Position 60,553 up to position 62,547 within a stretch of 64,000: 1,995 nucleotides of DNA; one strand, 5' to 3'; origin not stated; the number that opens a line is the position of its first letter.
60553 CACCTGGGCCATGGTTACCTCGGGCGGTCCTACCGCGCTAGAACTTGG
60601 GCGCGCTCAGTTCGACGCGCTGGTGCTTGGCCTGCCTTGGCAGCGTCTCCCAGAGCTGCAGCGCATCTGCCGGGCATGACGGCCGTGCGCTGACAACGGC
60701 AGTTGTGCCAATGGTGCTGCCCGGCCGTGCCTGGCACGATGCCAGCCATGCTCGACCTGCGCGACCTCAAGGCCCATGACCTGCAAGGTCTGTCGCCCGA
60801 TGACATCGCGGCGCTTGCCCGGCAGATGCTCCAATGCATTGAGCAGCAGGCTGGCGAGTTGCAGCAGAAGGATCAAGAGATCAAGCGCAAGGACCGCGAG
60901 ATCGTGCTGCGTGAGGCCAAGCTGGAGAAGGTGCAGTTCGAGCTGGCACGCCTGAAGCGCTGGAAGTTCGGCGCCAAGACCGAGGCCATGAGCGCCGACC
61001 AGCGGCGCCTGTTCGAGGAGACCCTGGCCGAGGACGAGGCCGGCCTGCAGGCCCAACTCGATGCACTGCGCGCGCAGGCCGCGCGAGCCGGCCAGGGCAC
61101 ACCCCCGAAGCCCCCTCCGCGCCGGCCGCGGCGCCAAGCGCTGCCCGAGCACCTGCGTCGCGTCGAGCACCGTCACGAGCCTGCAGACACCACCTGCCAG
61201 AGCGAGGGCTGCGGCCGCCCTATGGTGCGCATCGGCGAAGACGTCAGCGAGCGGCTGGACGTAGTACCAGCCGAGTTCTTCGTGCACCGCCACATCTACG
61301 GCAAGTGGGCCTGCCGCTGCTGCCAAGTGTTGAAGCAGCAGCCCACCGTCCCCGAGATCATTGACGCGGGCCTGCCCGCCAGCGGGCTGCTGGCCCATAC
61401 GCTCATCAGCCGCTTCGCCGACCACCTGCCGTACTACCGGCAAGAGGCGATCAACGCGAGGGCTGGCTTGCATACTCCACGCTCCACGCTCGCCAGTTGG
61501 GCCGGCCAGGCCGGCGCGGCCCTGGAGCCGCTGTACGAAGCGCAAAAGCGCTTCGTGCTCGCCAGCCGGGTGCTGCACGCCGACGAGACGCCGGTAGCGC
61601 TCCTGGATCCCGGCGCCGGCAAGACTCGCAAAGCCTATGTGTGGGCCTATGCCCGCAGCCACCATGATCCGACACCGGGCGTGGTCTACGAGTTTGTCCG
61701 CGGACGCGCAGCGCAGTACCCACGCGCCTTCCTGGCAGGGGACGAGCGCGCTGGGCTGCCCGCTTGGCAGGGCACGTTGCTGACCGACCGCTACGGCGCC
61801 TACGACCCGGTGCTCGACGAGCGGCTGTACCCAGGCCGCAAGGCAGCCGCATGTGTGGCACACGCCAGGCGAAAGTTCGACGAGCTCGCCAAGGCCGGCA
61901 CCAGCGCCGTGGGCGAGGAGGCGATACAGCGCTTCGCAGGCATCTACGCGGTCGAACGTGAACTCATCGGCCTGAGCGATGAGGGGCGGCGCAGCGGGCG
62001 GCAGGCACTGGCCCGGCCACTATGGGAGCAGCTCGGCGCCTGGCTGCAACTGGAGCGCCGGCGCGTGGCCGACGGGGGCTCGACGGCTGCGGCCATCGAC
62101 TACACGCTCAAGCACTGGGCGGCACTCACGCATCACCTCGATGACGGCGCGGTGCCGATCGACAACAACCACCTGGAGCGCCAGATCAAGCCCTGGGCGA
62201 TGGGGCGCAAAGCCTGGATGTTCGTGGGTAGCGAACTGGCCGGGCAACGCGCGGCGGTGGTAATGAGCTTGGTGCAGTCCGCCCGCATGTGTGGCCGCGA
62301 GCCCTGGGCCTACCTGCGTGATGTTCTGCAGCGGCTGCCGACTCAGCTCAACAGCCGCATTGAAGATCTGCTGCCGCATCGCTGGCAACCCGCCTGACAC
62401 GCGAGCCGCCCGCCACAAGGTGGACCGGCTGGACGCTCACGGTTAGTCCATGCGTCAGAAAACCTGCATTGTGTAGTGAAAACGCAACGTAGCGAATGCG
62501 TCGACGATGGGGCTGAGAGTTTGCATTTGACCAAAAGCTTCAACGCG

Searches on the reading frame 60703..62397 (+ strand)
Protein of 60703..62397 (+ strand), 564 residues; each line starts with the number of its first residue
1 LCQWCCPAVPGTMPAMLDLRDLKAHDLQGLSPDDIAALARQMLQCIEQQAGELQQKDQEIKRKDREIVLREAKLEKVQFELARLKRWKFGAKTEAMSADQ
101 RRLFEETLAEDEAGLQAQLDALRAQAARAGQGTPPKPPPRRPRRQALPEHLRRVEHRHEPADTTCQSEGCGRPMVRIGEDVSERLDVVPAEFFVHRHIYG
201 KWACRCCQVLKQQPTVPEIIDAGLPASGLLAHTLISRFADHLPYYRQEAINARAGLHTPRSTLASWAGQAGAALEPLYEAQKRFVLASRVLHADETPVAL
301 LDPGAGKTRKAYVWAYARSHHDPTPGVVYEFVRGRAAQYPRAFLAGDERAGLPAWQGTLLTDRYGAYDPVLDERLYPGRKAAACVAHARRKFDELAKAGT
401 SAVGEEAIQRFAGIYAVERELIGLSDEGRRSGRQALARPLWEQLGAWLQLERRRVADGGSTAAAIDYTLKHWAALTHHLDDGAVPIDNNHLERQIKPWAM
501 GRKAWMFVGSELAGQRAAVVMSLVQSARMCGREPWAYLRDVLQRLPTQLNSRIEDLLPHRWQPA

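Call 35: search_protein_families(library=pfam, proteins=[window:60703-62397:+], max_evalue=0.01)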
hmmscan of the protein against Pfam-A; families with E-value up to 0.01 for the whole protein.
window:60703-62397:+ (564 aa): 4 families
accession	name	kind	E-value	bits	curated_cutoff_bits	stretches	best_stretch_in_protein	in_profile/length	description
PF03050.20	DDE_Tnp_IS66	-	1.6e-81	274.3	23.1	1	223-515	2-283/284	Transposase IS66 family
PF13005.12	zf-IS66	-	1.6e-14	54.5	27.3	1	169-207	6-45/46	zinc-finger binding domain of transposase IS66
PF13817.11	DDE_Tnp_IS66_C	-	1.7e-13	50.9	30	1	522-559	1-39/39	IS66 C-terminal element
PF13007.12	LZ_Tnp_IS66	-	2.7e-11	44.5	22.9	1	79-155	4-70/71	Transposase C of IS166 homeodomain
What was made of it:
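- Checked: IS elements flank the region: an IS5-type element at 46383-47181 and IS66 at 59940-62397 (call 35).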
